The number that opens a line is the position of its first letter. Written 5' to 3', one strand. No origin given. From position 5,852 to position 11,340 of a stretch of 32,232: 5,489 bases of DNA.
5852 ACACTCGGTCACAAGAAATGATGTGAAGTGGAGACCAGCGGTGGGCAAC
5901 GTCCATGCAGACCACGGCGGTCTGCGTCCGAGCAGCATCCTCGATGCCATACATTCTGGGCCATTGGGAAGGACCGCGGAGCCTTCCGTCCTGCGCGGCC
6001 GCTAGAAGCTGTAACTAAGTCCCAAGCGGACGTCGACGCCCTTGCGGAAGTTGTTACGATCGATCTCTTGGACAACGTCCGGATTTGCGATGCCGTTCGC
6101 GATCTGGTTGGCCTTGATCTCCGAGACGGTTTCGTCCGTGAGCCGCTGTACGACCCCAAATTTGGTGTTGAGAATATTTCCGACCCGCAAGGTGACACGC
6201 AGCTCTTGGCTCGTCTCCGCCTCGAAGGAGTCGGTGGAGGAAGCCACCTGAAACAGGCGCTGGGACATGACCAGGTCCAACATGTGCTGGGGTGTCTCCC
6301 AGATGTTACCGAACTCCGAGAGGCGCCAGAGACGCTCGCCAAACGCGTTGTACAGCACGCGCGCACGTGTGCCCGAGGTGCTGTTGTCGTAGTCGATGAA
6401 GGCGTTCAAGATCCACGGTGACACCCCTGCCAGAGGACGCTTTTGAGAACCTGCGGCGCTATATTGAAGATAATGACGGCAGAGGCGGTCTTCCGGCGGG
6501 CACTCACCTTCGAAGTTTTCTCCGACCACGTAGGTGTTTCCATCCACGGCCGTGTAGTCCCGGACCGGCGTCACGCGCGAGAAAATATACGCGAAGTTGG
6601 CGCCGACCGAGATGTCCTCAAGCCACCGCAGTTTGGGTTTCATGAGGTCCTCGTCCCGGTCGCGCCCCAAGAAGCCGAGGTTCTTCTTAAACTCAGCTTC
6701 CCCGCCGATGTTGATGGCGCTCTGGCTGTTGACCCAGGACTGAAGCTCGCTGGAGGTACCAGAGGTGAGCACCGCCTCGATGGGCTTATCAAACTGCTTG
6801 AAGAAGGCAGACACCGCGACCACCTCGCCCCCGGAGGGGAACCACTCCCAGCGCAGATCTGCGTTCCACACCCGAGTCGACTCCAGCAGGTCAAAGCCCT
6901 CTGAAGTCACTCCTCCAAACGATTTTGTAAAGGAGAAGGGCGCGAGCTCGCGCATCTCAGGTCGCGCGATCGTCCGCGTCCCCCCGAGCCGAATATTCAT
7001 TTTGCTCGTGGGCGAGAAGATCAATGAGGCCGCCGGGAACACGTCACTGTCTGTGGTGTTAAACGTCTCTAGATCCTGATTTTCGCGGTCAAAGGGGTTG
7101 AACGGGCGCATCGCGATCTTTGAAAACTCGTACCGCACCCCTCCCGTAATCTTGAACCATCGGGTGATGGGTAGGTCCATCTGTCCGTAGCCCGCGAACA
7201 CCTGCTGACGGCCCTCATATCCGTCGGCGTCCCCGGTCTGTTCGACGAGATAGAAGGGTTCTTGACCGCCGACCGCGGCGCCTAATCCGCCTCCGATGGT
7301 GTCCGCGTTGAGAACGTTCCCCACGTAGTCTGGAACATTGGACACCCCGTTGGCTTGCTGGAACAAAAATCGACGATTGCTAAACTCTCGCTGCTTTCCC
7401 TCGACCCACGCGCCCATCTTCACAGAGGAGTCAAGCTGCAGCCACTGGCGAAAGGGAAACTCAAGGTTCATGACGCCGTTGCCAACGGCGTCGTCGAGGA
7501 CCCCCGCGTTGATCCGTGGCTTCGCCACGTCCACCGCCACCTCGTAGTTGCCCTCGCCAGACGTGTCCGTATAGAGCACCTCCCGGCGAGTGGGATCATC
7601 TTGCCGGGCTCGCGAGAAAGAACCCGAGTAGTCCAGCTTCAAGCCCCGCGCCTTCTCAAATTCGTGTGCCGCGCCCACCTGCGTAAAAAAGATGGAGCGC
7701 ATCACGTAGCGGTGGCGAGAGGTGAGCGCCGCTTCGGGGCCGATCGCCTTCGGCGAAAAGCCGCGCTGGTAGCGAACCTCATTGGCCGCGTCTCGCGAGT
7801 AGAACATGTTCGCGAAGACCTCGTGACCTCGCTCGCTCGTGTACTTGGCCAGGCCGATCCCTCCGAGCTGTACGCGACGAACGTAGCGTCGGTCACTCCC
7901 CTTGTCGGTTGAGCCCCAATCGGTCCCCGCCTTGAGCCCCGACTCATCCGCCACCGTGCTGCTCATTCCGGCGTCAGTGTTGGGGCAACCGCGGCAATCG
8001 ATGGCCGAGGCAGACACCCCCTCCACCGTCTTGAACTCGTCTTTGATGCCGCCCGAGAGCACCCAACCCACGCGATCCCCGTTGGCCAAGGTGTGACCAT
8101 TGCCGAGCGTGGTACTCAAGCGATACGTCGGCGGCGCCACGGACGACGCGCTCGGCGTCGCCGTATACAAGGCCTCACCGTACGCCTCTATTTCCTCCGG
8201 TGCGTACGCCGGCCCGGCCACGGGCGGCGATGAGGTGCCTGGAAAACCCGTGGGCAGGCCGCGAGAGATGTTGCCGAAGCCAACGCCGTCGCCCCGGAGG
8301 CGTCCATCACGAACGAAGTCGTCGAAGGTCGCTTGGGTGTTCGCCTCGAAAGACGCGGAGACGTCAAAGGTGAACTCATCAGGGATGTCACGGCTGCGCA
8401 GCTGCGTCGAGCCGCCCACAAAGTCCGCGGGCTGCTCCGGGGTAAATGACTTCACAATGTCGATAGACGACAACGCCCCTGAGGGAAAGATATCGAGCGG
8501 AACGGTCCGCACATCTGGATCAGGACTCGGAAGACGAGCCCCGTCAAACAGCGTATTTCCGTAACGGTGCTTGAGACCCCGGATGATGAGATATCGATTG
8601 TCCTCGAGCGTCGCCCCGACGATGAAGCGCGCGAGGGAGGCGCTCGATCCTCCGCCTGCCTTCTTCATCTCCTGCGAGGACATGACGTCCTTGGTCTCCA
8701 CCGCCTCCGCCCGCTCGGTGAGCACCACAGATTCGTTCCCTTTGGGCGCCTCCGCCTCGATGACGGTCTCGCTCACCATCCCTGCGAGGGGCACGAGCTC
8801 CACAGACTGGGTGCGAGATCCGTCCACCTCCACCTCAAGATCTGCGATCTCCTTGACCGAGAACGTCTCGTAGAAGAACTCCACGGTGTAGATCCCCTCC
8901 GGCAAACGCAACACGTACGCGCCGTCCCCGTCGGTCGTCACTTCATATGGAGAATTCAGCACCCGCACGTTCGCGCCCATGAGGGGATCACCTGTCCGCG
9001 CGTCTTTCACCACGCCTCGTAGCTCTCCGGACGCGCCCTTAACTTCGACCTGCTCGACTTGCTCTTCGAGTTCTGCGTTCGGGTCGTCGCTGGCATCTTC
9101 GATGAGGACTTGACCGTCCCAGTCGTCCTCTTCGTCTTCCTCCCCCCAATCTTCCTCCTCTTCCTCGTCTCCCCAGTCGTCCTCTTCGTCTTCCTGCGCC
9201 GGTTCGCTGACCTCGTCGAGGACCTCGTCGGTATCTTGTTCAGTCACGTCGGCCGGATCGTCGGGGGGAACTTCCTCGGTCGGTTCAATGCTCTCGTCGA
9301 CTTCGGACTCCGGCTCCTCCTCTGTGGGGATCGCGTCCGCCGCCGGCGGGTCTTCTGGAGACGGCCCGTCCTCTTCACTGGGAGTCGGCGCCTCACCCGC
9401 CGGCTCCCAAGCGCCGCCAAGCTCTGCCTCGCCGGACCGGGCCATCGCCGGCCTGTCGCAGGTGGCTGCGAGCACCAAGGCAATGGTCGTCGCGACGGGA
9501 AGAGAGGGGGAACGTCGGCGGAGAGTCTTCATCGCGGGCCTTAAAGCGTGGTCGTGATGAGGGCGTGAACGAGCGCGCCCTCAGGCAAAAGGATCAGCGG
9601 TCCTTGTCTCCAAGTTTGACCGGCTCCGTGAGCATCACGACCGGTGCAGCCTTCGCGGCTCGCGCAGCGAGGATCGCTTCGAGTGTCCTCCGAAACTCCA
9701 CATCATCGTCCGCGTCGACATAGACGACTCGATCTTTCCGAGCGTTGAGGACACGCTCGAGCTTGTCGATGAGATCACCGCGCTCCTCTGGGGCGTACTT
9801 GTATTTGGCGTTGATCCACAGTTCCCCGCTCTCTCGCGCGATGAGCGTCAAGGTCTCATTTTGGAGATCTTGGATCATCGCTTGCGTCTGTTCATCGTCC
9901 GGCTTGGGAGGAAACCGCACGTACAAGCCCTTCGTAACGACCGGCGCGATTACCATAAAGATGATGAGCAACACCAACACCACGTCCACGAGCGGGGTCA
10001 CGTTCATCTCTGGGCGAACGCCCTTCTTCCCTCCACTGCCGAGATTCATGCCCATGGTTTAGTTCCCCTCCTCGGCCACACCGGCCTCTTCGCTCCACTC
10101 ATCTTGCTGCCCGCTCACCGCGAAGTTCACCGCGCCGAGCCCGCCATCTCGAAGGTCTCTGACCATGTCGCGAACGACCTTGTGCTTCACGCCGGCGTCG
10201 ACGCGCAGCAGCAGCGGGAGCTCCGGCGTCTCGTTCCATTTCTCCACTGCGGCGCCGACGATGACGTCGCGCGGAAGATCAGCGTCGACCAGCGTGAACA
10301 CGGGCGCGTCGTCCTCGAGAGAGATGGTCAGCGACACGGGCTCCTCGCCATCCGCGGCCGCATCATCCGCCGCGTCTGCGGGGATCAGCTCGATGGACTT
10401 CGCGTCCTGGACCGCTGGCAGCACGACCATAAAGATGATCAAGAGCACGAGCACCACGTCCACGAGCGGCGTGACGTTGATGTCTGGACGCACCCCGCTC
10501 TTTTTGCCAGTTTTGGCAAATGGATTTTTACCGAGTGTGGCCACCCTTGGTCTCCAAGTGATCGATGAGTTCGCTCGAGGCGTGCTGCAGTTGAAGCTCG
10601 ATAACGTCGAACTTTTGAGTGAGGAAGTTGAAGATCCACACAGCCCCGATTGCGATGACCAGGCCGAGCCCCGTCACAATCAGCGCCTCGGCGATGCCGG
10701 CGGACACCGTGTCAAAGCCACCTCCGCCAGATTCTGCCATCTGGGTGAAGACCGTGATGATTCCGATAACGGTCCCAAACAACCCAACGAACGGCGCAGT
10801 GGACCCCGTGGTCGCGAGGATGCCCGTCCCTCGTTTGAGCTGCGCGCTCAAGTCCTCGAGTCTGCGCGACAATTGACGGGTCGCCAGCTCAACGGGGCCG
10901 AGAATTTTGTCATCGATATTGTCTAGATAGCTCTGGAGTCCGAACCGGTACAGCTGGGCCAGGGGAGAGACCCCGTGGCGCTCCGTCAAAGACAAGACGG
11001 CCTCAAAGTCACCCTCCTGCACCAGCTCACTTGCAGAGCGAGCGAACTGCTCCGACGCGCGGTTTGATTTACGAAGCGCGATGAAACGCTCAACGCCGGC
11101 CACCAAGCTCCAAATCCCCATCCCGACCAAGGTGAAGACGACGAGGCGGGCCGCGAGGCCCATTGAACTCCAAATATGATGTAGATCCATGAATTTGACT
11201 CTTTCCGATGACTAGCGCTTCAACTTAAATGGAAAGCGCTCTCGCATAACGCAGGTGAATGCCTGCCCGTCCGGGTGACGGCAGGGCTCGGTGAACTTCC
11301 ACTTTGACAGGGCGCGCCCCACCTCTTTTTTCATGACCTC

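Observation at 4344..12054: Self-contained TonB/ExbB/ExbD/ExbD module with an Oar/SusC-style barrel and a non-SusD beta-helix lipoprotein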

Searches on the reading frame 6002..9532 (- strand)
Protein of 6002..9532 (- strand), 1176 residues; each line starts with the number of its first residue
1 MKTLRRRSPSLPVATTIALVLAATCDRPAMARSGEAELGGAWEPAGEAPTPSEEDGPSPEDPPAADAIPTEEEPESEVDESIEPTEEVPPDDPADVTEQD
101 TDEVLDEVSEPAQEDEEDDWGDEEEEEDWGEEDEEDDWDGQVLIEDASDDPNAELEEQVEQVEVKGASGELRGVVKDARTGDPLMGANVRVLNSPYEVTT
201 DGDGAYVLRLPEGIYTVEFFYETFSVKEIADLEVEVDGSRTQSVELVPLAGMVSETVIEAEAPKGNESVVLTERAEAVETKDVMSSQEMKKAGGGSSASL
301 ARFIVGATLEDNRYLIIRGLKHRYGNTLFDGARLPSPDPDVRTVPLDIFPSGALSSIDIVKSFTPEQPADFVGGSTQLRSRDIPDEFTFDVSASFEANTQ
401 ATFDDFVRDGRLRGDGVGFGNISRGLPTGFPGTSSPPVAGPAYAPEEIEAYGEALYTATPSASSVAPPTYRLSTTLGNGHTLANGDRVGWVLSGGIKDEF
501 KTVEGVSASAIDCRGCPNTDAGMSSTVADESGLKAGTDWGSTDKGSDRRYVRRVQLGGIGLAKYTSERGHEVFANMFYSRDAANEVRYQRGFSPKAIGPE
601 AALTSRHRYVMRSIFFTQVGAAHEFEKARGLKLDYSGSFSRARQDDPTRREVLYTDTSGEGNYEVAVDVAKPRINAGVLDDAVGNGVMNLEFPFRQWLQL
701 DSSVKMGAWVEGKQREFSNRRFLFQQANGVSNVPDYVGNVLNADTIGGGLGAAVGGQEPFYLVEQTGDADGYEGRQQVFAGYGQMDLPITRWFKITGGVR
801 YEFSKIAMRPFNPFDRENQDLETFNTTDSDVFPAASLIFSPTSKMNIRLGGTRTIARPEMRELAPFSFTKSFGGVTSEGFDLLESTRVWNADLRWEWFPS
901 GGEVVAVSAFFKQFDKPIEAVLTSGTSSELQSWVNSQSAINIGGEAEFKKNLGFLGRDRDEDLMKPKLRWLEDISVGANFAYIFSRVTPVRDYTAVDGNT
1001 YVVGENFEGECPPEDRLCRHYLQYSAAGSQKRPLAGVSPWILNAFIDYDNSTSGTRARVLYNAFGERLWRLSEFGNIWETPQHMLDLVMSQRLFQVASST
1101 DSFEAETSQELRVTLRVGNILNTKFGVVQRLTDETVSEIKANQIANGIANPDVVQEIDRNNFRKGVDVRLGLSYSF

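Call 4: search_protein_families(library=pfam, proteins=[window:6002-9532:-], max_evalue=0.01)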
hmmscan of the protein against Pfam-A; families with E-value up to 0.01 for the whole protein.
window:6002-9532:- (1176 aa): 5 families
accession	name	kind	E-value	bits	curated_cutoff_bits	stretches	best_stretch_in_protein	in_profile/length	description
PF00593.30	TonB_dep_Rec_b-barrel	-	1.6e-19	71.6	27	1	609-1075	55-405/436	TonB dependent receptor-like, beta-barrel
PF13620.12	CarboxypepD_reg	-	4.5e-13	49.8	32.3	1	171-246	2-81/82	Carboxypeptidase regulatory-like domain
PF14905.12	OMP_b-brl_3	-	3.5e-11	43.3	27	1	772-871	108-202/408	Outer membrane protein beta-barrel family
PF13715.12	CarbopepD_reg_2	-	2.4e-08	34.3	32.2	1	172-243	2-71/88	CarboxypepD_reg-like domain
PF07715.20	Plug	-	6.2e-06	27.1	23.9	1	278-368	6-100/107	TonB-dependent Receptor Plug Domain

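Call 5: search_protein_families(library=ncbifam, proteins=[window:6002-9532:-], max_evalue=0.01)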
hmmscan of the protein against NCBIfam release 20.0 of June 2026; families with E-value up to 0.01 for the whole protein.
window:6002-9532:- (1176 aa): 3 families
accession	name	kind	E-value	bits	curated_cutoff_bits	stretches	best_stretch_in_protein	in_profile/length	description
TIGR01782.1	TonB-Xanth-Caul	subfamily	1.2e-33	116.4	310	2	630-1128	368-842/868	TonB-dependent receptor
NF052345.1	S_layer_anammox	exception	7.9e-08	30.1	1400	1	167-287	1311-1434/1596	Kustd1514 family S-layer glycoprotein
TIGR04056.1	OMP_RagA_SusC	subfamily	8.6e-08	31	368.25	1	171-321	3-146/981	SusC/RagA family TonB-linked outer membrane protein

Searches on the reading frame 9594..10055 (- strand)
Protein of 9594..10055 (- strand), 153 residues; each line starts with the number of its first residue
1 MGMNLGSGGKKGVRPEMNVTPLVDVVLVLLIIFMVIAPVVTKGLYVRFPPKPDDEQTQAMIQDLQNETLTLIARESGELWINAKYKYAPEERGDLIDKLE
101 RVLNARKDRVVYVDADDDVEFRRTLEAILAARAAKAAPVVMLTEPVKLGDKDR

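Call 4: search_protein_families(library=pfam, proteins=[window:9594-10055:-], max_evalue=0.01)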
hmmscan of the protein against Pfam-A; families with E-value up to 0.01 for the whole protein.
window:9594-10055:- (153 aa): 2 families
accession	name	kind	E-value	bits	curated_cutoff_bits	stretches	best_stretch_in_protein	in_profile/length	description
PF02472.21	ExbD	-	1.5e-17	64.3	25.4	1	14-145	5-127/128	Biopolymer transport protein ExbD/TolR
PF09919.14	DUF2149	-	0.0031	18.2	27.1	1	19-83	4-63/92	Uncharacterized conserved protein (DUF2149)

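Call 5: search_protein_families(library=ncbifam, proteins=[window:9594-10055:-], max_evalue=0.01)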
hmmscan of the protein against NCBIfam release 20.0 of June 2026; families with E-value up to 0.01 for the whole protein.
window:9594-10055:- (153 aa): 5 families
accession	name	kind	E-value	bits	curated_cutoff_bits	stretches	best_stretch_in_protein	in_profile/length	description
TIGR02801.1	tolR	equivalog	2.6e-22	79.8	127.3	1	15-144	3-129/129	protein TolR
NF008429.0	PRK11267.1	equivalog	7.1e-13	48.8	216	1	9-132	10-123/141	TonB system transport protein ExbD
NF008248.0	PRK11024.1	equivalog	8.3e-13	48.6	162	1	9-145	8-141/142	colicin uptake protein TolR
TIGR02803.1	ExbD_1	equivalog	5.3e-10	39.5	152.95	1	16-134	3-111/122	TonB system transport protein ExbD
TIGR02804.1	ExbD_2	equivalog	1.7e-05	25.2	123.45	1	16-126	3-102/121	TonB system transport protein ExbD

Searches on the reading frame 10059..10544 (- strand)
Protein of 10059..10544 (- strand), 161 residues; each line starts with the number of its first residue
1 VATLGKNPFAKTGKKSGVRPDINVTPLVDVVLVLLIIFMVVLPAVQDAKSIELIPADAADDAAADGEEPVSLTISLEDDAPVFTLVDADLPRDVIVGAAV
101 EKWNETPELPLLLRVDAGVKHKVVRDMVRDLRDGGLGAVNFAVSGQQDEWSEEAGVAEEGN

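Call 4: search_protein_families(library=pfam, proteins=[window:10059-10544:-], max_evalue=0.01)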
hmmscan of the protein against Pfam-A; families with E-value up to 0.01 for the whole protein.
window:10059-10544:- (161 aa): 1 family
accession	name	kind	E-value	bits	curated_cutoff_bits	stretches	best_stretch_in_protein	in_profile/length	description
PF02472.21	ExbD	-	6.2e-15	55.8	25.4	1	20-144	6-126/128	Biopolymer transport protein ExbD/TolR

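Call 5: search_protein_families(library=ncbifam, proteins=[window:10059-10544:-], max_evalue=0.01)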
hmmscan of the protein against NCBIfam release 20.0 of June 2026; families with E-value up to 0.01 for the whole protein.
window:10059-10544:- (161 aa): 5 families
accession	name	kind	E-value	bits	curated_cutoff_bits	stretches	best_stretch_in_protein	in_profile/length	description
TIGR02801.1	tolR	equivalog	1.6e-15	57.8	127.3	1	20-141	3-126/129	protein TolR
TIGR02803.1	ExbD_1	equivalog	1.8e-11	44.2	152.95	1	21-137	3-114/122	TonB system transport protein ExbD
NF008429.0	PRK11267.1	equivalog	3.7e-11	43.2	216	1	15-136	11-127/141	TonB system transport protein ExbD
NF008248.0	PRK11024.1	equivalog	7.2e-10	39.1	162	1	13-135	7-131/142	colicin uptake protein TolR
TIGR02804.1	ExbD_2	equivalog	0.002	18.5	123.45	1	21-120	3-96/121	TonB system transport protein ExbD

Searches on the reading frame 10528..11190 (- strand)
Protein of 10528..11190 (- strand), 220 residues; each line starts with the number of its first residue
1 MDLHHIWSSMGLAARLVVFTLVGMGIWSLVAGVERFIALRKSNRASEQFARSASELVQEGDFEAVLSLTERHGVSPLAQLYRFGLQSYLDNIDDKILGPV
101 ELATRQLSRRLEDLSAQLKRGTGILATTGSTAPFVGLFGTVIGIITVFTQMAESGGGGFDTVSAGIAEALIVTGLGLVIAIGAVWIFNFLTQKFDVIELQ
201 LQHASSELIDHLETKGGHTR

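Call 4: search_protein_families(library=pfam, proteins=[window:10528-11190:-], max_evalue=0.01)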
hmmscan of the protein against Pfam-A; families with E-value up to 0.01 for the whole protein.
window:10528-11190:- (220 aa): 2 families
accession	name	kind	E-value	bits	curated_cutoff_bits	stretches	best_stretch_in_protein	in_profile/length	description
PF01618.21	MotA_ExbB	-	5.8e-28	97.6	22.9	1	100-202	24-126/127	MotA/TolQ/ExbB proton channel family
PF07332.16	Phage_holin_3_6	-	0.0016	18.9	28.4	0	115-186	27-89/116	Putative Actinobacterial Holin-X, holin superfamily III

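Call 5: search_protein_families(library=ncbifam, proteins=[window:10528-11190:-], max_evalue=0.01)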
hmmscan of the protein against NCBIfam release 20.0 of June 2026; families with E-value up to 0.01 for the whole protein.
window:10528-11190:- (220 aa): 11 families
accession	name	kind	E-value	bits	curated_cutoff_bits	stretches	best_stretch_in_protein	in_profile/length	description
TIGR02796.1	tolQ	equivalog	2.7e-35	122.1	221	1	10-212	9-214/216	protein TolQ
TIGR02797.1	exbB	equivalog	2.9e-28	99.1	206.2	1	95-208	92-205/211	tonB-system energizer ExbB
NF007722.0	PRK10414.1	equivalog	1.7e-21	76.8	402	1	101-195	109-203/244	tol-pal system-associated acyl-CoA thioesterase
NF008066.0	PRK10801.1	equivalog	1.5e-18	67.2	403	1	7-210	10-215/230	Tol-Pal system protein TolQ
TIGR02805.1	exbB2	equivalog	1.2e-16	61.1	135.35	1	111-200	44-133/138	TonB-system energizer ExbB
NF005997.1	PRK08124.1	equivalog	5.9e-06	25.4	340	1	107-178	129-195/259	flagellar motor stator protein MotA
NF006583.0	PRK09109.1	equivalog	2.5e-05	23.5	237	1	62-180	90-196/246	flagellar motor protein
NF006527.0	PRK08990.1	equivalog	0.00031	20.2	341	1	105-180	123-193/254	flagellar motor protein PomA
NF005237.0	PRK06743.1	equivalog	0.0012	18.2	373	1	109-180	150-216/277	flagellar motor protein MotP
TIGR03818.1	MotA1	equivalog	0.0034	16.5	303.8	1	106-184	146-220/282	flagellar motor stator protein MotA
NF006284.1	PRK08456.1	equivalog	0.0038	16.4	380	1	106-179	127-195/252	flagellar motor stator protein MotA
